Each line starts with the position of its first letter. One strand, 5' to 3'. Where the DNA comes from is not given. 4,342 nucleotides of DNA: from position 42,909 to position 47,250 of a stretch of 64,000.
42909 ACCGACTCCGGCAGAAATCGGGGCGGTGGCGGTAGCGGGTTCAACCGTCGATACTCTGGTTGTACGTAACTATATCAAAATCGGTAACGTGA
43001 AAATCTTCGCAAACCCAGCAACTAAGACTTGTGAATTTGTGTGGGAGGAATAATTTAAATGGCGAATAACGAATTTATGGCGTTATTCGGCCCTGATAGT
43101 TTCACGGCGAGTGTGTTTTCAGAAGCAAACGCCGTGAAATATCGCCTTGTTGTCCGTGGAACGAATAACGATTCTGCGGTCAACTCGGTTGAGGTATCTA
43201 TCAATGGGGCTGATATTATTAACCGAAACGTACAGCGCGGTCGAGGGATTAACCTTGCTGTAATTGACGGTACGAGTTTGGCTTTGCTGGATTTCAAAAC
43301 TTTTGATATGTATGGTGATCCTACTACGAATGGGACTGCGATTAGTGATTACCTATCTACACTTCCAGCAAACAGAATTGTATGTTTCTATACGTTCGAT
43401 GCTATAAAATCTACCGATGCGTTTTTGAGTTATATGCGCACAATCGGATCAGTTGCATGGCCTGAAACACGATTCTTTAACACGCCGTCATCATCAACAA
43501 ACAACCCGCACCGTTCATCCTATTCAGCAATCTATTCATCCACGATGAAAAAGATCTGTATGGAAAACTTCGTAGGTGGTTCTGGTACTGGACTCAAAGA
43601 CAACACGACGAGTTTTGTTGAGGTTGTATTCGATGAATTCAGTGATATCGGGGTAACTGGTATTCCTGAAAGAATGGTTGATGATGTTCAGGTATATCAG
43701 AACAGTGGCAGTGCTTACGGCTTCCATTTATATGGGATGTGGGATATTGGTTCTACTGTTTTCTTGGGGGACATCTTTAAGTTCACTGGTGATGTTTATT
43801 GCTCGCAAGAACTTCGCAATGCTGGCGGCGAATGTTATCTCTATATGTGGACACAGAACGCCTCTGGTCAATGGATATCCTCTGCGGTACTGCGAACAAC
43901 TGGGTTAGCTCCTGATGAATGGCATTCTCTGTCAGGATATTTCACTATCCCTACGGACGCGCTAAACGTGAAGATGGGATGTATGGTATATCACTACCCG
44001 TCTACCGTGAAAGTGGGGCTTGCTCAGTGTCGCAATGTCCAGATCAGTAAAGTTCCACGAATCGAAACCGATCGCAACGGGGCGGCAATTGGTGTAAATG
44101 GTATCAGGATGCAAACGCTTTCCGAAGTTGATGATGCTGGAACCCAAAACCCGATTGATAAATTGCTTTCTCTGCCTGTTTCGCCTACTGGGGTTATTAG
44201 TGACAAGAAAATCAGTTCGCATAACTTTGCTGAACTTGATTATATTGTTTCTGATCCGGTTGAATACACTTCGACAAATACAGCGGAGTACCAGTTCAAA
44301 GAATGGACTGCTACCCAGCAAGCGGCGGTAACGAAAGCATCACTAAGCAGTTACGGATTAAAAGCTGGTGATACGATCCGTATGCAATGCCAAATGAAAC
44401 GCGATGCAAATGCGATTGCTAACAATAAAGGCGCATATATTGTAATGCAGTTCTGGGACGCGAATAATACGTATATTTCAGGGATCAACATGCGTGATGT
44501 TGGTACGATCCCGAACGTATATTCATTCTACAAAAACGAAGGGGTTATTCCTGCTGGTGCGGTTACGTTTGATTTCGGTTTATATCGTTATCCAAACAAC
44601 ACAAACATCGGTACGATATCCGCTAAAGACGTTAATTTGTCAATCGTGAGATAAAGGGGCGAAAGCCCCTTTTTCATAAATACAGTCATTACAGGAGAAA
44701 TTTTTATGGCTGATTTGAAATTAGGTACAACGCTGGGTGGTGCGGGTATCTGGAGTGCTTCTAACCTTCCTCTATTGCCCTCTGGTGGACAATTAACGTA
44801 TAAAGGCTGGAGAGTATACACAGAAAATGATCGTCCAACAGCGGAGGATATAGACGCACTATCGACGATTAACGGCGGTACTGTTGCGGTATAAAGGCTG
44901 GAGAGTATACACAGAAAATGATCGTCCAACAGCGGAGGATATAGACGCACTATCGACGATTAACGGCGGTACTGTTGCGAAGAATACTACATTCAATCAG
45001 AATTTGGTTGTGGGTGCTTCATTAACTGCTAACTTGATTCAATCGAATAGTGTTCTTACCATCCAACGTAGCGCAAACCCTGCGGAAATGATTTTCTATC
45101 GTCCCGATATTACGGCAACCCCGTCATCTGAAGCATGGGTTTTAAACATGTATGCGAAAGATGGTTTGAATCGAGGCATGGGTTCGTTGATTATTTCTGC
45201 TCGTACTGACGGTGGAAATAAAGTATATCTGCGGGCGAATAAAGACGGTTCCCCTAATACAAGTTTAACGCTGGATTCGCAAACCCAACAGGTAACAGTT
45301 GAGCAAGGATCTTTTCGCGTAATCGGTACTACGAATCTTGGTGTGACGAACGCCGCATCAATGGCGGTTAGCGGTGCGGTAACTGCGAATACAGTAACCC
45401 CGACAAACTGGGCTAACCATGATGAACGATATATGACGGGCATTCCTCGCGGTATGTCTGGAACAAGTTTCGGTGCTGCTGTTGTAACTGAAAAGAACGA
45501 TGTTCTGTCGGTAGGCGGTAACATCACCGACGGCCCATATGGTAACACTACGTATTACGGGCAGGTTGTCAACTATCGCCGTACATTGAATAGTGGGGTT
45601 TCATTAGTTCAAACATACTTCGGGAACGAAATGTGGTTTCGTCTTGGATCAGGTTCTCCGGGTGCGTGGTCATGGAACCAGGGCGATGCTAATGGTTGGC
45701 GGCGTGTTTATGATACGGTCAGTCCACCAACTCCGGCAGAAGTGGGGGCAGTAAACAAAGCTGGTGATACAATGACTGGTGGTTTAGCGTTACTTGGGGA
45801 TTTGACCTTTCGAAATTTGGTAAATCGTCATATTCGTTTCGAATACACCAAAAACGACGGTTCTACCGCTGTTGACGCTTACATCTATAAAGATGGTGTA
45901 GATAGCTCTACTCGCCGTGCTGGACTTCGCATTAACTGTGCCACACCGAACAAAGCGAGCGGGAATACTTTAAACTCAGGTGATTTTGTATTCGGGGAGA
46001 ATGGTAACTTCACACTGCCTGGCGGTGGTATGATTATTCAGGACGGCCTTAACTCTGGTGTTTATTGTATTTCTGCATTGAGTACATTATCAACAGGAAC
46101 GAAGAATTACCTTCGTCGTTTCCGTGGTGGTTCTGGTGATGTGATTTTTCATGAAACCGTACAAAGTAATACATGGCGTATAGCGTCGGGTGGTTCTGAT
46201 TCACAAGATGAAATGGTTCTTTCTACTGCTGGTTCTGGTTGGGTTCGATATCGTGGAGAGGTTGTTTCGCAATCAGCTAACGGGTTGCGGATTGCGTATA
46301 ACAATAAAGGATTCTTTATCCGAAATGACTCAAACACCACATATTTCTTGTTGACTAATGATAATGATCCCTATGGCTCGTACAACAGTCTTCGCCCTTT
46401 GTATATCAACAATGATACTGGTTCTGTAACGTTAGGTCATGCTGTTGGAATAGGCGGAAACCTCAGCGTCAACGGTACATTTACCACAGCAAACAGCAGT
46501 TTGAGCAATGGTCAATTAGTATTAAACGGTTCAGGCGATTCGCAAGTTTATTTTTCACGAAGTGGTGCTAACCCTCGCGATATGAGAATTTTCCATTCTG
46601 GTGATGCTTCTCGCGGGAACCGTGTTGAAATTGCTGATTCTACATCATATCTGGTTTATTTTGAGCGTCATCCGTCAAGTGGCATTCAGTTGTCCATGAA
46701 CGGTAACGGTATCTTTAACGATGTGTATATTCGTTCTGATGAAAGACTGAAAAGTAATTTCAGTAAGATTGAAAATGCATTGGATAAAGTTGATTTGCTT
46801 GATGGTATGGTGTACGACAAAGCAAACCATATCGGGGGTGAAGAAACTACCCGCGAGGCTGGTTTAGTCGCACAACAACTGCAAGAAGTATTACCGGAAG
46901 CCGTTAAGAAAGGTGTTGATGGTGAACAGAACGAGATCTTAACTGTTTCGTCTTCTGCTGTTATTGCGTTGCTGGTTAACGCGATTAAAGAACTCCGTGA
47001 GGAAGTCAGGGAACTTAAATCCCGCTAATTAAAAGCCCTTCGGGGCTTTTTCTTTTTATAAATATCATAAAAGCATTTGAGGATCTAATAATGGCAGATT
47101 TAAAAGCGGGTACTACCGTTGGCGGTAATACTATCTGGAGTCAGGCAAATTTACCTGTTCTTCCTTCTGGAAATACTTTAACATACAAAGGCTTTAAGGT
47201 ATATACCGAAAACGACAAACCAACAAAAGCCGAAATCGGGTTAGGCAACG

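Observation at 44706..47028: Perfect 91-bp tandem duplication frameshifts a distal long-tail-fibre gene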

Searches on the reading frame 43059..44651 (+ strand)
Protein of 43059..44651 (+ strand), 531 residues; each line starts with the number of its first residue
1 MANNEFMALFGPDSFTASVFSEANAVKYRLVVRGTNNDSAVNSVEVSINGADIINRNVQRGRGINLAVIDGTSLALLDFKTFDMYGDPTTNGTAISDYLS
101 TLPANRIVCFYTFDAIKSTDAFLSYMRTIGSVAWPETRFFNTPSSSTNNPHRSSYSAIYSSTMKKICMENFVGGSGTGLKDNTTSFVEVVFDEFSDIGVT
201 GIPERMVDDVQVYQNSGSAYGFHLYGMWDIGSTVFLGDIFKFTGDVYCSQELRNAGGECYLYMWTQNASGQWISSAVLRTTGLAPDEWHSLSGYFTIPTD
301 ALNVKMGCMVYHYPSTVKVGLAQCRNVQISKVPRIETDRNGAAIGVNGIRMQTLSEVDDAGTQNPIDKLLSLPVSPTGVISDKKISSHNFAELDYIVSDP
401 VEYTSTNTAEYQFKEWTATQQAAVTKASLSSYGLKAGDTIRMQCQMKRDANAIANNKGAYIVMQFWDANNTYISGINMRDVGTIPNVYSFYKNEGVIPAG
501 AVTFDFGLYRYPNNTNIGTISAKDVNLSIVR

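Call 29: search_protein_families(library=pfam, proteins=[window:43059-44651:+], max_evalue=0.01)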
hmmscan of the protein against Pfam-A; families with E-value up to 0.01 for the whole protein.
window:43059-44651:+ (531 aa): 1 family
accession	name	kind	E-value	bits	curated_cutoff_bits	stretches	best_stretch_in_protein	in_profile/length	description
PF15711.10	ILEI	-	9.4e-11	42.5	27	1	62-132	1-71/90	Interleukin-like EMT inducer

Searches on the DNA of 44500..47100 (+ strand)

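Call 4: search_dna_similar(query=window:44500-47100:+, collection=phages, mode=near, max_rows=40)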
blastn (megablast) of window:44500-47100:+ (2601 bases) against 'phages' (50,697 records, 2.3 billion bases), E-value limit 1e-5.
Records with a match: 74; places in all: 74; records where one place covers at least 80% of the query: 4.
Best place of each record, by identity: 95-99% 8; 90-95% 27; 80-90% 37; 60-80% 2.
By first word of the organism name: Enterobacter 18; Cronobacter 14; Escherichia 14; Citrobacter 11; Klebsiella 9; Pseudotevenvirus 3; Shigella 2; Enterobacteria 2; Buttiauxella 1.
By host as written in the record: - 11; Escherichia coli 8; Cronobacter sakazakii 7; Enterobacter cloacae 7; Klebsiella pneumoniae 5; Cronobacter sakazakii ATCC BAA894 5; Citrobacter freundii 3; Citrobacter sp. 3; and 20 more.
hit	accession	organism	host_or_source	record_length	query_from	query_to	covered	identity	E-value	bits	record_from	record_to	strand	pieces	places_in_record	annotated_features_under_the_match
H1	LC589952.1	Enterobacter phage vB_EkoM5VN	Enterobacter kobei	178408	1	2601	100%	98.2%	0e+0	4537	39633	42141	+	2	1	small distal tail fiber subunit | long tail fiber proximal subunit | long tail fiber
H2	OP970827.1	Klebsiella phage Kp_GWPR59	Klebsiella pneumoniae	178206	1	2601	100%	96.6%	0e+0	4316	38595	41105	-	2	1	hypothetical protein (x2) | tail fiber protein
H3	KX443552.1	Cronobacter phage vB_CsaM_leE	Cronobacter sakazakii ATCC BAA894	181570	3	2601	88%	83.9%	0e+0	2184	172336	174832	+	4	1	small distal tail fiber subunit | hinge connector long tail fiber proximal | large distal tail fiber subunit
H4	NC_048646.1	Cronobacter phage vB_CsaM_leE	Cronobacter sakazakii ATCC BAA894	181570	3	2601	88%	83.9%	0e+0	2184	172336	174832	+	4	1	long tail fiber protein distal subunit (x2) | long tail fiber protein proximal connector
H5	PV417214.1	Cronobacter phage D6b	Cronobacter sp.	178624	3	2601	78%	91.5%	0e+0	2800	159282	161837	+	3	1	hypothetical protein (x2) | tail fiber protein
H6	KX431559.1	Cronobacter phage vB_CsaM_leB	Cronobacter sakazakii ATCC BAA894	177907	3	2601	78%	91.3%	0e+0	2777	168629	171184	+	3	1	hinge connector of long tail fiber proximal connector (x2) | L-shaped tail fiber protein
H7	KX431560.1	Cronobacter phage vB_CsaM_leN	Cronobacter sakazakii ATCC BAA894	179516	3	2601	78%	91.3%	0e+0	2777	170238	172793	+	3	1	small distal tail fiber subunit | long tail fiber proximal connector hinge | large distal tail fiber subunit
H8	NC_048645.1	Cronobacter phage vB_CsaM_leB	Cronobacter sakazakii ATCC BAA894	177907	3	2601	78%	91.3%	0e+0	2777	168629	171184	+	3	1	long tail fiber protein distal subunit (x2) | long tail fiber protein proximal connector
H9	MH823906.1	Citrobacter phage Maroon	Citrobacter freundii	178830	3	2601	78%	91.1%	0e+0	2749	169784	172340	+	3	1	long tail fiber (x3) | terminator | ribosome_binding_site (x2)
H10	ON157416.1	Cronobacter phage Dev_CS701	Cronobacter sakazakii NTU701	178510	1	2601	76%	92.8%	0e+0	2869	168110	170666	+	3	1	tail connector protein (x2) | tail fibers protein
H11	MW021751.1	Cronobacter phage vB_CsaM_Cronuts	Cronobacter sakazakii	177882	3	2601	78%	90.7%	0e+0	2711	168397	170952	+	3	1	putative long tail fiber | putative hinge connector of long tail fiber proximal connector | putative large distal tail fiber subunit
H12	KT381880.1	Citrobacter phage Margaery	Citrobacter sp.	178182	3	2601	76%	91.4%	0e+0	2727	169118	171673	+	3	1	hinge connector of long tail fiber distal connector | hinge connector of long tail fiber proximal connector | terminator (x2) | L-shaped tail fiber protein | ribosome_binding_site (x2)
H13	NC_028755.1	Citrobacter phage Margaery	Citrobacter sp.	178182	3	2601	76%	91.4%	0e+0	2727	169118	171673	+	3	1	long tail fiber protein distal subunit (x2) | long tail fiber protein proximal connector | terminator (x2) | ribosome_binding_site (x2)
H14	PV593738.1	Enterobacter phage vB_ECC_YI837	Enterobacter cloacae ST 837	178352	3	2601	78%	88.9%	0e+0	2501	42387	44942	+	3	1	long tail fiber protein distal subunit (x2) | long tail fiber protein proximal connector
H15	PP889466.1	Klebsiella phage phi1_146015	Klebsiella pneumoniae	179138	1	2601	70%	90.3%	0e+0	2387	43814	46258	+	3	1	long tail fiber protein distal subunit (x2) | long tail fiber protein proximal connector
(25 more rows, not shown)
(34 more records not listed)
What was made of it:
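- The fibre gene lies at about 39 kb, 45 kb or 168-172 kb in different records (call 4), which shows that rotation by depositors is routine.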

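Call 8: get_annotated_region(hit=H1, flank=6000)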
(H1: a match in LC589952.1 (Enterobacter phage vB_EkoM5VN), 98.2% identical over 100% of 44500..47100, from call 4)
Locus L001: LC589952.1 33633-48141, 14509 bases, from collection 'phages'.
description: Enterobacter phage vB_EkoM5VN DNA, complete genome.
organism: Enterobacter phage vB_EkoM5VN (NCBI taxid 2771379)
taxonomy: Viruses; Duplodnaviria; Heunggongvirae; Uroviricota; Caudoviricetes; Straboviridae; Pseudotevenvirus; Pseudotevenvirus leb
host: Enterobacter kobei; source: soil; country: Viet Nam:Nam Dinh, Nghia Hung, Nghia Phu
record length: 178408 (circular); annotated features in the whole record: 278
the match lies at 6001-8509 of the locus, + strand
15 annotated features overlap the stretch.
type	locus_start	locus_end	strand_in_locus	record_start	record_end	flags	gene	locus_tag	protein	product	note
CDS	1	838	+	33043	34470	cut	-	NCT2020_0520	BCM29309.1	hypothetical protein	-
CDS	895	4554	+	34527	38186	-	-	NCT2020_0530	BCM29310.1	long tail fiber proximal subunit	-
CDS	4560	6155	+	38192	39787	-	-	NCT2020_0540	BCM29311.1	long tail fiber proximal subunit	-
CDS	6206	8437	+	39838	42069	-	-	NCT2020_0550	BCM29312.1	small distal tail fiber subunit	-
CDS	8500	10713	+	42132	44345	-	-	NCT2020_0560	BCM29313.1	long tail fiber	-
CDS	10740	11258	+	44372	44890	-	-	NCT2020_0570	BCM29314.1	distal long tail fiber assembly catalyst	-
CDS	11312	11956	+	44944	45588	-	-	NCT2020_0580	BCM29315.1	holin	-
CDS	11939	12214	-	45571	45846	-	-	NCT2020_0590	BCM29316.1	hypothetical protein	-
CDS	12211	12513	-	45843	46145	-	-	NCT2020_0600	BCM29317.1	hypothetical protein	-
CDS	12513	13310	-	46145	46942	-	-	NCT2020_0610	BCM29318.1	hypothetical protein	-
CDS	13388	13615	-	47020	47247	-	-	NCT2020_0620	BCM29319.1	hypothetical protein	-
CDS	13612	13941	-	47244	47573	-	-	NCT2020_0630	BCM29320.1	hypothetical protein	-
CDS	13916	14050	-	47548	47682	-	-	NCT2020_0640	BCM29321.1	hypothetical protein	-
CDS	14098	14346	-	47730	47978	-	-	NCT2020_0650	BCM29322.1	hypothetical protein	-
CDS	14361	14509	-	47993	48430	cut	-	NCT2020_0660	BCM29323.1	Ndd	-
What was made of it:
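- On Assembly artefact: untrimmed k-mer end overlap of a circular contig: The closest relative's record is annotated as circular (call 8), and genus records are opened at different points (call 4).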

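Call 9: get_annotated_region(hit=H2, flank=6000)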
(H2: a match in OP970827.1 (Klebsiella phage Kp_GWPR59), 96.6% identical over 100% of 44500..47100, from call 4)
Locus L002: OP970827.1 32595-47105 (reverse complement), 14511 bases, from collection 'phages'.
description: Klebsiella phage Kp_GWPR59, complete genome.
organism: Klebsiella phage Kp_GWPR59 (NCBI taxid 3016017)
taxonomy: Viruses; Duplodnaviria; Heunggongvirae; Uroviricota; Caudoviricetes; Straboviridae; Pseudotevenvirus
host: Klebsiella pneumoniae; source: sewage; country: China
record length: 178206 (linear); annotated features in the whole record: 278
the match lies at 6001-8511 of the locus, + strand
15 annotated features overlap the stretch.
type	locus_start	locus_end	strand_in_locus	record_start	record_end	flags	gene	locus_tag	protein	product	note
CDS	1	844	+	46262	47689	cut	-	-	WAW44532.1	hypothetical protein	-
CDS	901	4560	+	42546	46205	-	-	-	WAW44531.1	long tail fiber proximal subunit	-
CDS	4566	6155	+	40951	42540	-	-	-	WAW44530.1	tail fiber protein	tail fiber protein (long tail fiber) (gp35)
CDS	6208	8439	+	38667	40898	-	-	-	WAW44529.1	hypothetical protein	-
CDS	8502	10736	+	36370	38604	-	-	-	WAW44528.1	hypothetical protein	-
CDS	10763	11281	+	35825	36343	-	-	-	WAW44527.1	tail fiber assembly protein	-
CDS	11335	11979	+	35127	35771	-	-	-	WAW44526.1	holin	-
CDS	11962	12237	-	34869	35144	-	-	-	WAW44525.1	hypothetical protein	-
CDS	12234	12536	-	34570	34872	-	-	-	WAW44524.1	hypothetical protein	-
CDS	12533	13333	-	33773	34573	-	-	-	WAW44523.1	hypothetical protein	-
CDS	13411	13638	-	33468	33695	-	-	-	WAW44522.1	hypothetical protein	-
CDS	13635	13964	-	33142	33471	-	-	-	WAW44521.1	hypothetical protein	-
CDS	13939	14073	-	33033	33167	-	-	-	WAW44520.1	hypothetical protein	-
CDS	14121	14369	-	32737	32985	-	-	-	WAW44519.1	hypothetical protein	-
CDS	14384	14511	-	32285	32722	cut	-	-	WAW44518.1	nucleoid disruption protein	-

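Call 13: search_dna_similar(query=window:44849-44928:+, collection=phages, mode=near, max_rows=15, max_evalue=10)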
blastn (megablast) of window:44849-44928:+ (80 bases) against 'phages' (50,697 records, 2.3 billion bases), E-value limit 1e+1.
Records with a match: 10; places in all: 10; records where one place covers at least 80% of the query: 3.
Best place of each record, by identity: >=99% 1; 95-99% 8; 90-95% 1.
By first word of the organism name: Enterobacter 6; Cronobacter 3; Klebsiella 1.
By host as written in the record: Enterobacter cloacae 3; Cronobacter sakazakii 2; Enterobacter kobei 1; - 1; Klebsiella pneumoniae 1; Cronobacter sakazakii NTU701 1; Enterobacter cloacae complex 1.
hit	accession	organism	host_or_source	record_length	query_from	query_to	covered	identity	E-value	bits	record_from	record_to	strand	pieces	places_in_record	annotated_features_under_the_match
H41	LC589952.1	Enterobacter phage vB_EkoM5VN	Enterobacter kobei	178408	1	80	100%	98.8%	3e-12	144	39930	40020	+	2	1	small distal tail fiber subunit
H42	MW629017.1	Enterobacter phage PF-CE2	-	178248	1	80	100%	98.8%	3e-12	144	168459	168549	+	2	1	small distal tail fiber subunit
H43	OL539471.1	Cronobacter phage vB_CsaD_Banach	Cronobacter sakazakii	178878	1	80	100%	98.8%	3e-12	144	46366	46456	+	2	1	putative small distal tail fiber subunit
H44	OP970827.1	Klebsiella phage Kp_GWPR59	Klebsiella pneumoniae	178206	41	80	50%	100.0%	3e-12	75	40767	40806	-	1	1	hypothetical protein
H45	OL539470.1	Cronobacter phage vB_CsaM_Invicta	Cronobacter sakazakii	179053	1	40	50%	97.5%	2e-10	69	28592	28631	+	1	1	small distal tail fiber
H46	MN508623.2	Enterobacter phage EC-F1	Enterobacter cloacae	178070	41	80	50%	97.5%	2e-10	69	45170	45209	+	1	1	hypothetical protein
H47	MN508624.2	Enterobacter phage EC-F2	Enterobacter cloacae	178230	41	80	50%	97.5%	2e-10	69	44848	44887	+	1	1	hypothetical protein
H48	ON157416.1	Cronobacter phage Dev_CS701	Cronobacter sakazakii NTU701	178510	41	80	50%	97.5%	2e-10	69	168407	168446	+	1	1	tail connector protein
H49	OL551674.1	Enterobacter phage vB_EcRAM-01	Enterobacter cloacae complex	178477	1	40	50%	95.0%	7e-9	64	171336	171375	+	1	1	hypothetical protein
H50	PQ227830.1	Enterobacter phage EcL22g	Enterobacter cloacae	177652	1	39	49%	94.9%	3e-8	62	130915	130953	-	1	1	record has no annotation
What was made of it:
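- In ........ the 10 records matching the 80-nt junction probe do so only as separate halves, never contiguously (call 13).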

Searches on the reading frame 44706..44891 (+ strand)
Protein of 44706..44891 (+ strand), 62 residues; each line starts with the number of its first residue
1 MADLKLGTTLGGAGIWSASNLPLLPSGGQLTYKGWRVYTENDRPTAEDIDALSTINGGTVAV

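Call 27: find_encoding_contigs(protein=window:44706-44891:+, flank=3000, max_places=10)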
Protein seq(62 aa) (62 aa): no gene with exactly this product is on record in the collection.
